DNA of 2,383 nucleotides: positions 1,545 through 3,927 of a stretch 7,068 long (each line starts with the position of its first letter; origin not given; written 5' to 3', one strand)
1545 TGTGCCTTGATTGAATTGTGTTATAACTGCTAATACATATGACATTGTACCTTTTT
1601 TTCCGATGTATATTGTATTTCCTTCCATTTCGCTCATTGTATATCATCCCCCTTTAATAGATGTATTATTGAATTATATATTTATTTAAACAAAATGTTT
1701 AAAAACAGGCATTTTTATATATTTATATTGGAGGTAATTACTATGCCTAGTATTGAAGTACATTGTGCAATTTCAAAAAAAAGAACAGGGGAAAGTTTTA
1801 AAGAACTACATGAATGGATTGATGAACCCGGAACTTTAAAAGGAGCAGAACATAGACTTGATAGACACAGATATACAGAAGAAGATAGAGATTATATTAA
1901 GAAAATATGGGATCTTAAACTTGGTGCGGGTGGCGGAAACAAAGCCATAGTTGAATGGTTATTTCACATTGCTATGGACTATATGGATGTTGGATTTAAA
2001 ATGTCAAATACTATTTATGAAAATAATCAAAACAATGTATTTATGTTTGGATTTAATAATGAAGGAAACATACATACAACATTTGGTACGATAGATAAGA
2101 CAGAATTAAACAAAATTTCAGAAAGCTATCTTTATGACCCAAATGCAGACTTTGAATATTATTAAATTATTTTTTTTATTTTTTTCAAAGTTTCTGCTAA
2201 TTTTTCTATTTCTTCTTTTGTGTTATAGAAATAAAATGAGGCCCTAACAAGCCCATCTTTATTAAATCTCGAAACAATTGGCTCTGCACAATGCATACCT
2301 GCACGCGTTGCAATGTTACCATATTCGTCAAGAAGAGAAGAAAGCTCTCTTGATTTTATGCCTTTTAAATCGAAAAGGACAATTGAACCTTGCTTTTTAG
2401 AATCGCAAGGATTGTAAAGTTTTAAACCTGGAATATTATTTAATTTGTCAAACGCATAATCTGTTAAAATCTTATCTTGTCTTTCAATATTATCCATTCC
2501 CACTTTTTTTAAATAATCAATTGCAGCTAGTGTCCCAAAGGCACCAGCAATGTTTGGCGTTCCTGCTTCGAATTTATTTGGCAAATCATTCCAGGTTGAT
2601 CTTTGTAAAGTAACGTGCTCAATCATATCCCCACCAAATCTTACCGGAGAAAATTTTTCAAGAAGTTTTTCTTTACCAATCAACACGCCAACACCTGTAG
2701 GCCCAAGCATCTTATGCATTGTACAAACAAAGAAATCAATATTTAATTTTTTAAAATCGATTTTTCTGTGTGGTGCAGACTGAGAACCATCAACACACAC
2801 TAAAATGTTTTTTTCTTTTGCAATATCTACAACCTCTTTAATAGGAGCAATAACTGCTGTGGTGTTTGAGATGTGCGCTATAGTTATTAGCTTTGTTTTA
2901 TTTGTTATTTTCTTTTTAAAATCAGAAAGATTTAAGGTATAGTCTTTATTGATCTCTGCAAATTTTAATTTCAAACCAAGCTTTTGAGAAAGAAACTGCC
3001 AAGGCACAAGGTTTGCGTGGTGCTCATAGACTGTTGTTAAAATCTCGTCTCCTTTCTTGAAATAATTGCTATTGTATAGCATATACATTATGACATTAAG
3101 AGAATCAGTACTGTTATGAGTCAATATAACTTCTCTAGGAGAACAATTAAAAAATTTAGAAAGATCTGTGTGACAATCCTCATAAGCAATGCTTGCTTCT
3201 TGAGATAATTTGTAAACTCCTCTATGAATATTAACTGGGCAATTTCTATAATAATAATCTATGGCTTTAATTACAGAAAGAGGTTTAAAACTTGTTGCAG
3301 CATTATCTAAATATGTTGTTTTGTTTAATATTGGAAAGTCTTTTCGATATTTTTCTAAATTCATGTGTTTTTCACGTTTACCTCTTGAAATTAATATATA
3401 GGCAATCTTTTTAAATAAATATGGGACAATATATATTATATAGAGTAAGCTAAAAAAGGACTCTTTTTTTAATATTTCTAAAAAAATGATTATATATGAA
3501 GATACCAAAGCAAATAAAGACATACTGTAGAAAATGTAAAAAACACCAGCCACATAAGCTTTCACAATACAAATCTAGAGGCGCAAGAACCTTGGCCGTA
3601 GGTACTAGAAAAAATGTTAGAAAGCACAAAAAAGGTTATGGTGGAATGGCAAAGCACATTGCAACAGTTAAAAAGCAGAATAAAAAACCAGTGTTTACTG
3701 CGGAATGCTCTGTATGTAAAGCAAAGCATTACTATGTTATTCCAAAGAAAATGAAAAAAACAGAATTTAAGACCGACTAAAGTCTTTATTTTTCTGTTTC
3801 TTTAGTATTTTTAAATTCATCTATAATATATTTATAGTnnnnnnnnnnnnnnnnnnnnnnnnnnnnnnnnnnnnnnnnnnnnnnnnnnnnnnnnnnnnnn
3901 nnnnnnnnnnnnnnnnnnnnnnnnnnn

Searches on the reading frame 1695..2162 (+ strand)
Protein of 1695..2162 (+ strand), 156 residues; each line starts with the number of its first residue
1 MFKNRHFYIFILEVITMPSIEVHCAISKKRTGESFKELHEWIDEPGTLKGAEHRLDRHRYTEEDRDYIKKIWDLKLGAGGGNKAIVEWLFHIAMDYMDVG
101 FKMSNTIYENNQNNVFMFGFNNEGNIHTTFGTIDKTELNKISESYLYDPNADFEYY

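Call 5: search_protein_families(library=pfam, proteins=[window:1695-2162:+], max_evalue=0.1)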
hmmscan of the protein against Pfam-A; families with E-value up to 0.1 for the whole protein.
window:1695-2162:+ (156 aa): 1 family
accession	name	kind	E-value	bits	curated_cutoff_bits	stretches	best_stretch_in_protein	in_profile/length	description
PF14285.11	DUF4367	-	0.013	16.4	22.1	1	103-144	69-109/110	Domain of unknown function (DUF4367)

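Call 65: search_protein_families(library=pfam, proteins=[window:1695-2162:+], max_evalue=0.05)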
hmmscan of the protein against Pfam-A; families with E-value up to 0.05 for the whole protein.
window:1695-2162:+ (156 aa): 1 family
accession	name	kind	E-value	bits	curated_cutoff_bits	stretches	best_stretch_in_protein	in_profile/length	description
PF14285.11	DUF4367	-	0.013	16.4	22.1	1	103-144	69-109/110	Domain of unknown function (DUF4367)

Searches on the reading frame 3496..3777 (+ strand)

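Call 5: search_protein_families(library=pfam, proteins=[window:3496-3777:+], max_evalue=0.1)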
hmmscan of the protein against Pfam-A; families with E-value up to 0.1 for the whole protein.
window:3496-3777:+ (94 aa): 3 families
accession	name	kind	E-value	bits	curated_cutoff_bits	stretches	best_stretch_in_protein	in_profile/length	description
PF00935.25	Ribosomal_L44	-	5.2e-12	46.4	25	1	16-91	1-75/76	Ribosomal protein L44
PF02718.19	Herpes_UL31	-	0.038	13.4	25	1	6-65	80-140/254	Herpesvirus UL31-like protein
PF02150.21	Zn_ribbon_RPB9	-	0.072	13.4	25.2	0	8-19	19-32/36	RNA polymerases M/15 Kd subunit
